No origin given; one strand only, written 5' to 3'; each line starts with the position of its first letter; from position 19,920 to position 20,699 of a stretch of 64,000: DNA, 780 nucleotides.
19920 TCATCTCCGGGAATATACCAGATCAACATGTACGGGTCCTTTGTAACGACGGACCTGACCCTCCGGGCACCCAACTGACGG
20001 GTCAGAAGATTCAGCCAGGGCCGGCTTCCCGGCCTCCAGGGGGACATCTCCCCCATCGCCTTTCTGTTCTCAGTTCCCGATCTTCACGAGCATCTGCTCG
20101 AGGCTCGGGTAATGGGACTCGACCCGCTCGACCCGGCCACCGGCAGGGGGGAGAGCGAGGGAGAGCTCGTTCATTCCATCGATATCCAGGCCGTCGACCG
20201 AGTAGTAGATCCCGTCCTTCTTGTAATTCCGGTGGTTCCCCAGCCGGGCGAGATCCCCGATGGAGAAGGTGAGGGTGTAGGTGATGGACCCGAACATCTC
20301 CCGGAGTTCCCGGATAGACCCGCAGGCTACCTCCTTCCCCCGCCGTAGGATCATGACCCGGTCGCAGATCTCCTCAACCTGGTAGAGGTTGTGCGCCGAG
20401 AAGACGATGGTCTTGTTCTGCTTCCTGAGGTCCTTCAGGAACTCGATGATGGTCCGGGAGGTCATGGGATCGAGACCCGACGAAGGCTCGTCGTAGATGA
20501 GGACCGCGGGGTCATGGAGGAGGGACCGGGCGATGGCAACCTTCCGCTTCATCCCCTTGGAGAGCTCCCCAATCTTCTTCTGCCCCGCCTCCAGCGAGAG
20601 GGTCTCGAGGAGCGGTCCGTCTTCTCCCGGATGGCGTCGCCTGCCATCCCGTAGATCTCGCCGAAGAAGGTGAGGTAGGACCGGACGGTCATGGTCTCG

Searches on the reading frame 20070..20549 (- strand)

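Call 57: search_protein_families(library=pfam, proteins=[window:20070-20549:-], max_evalue=0.001)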
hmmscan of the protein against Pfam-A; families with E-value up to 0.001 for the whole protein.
window:20070-20549:- (159 aa): 2 families
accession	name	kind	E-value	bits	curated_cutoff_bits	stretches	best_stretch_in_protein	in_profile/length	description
PF13304.12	AAA_21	-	6.6e-05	23.5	27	1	5-56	247-301/304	AAA domain, putative AbiEii toxin, Type IV TA system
PF13732.12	DrrA1-3_C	-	0.00013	23.1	27.4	1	77-152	1-75/81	ATP-binding protein DrrA1-3-like, C-terminal domain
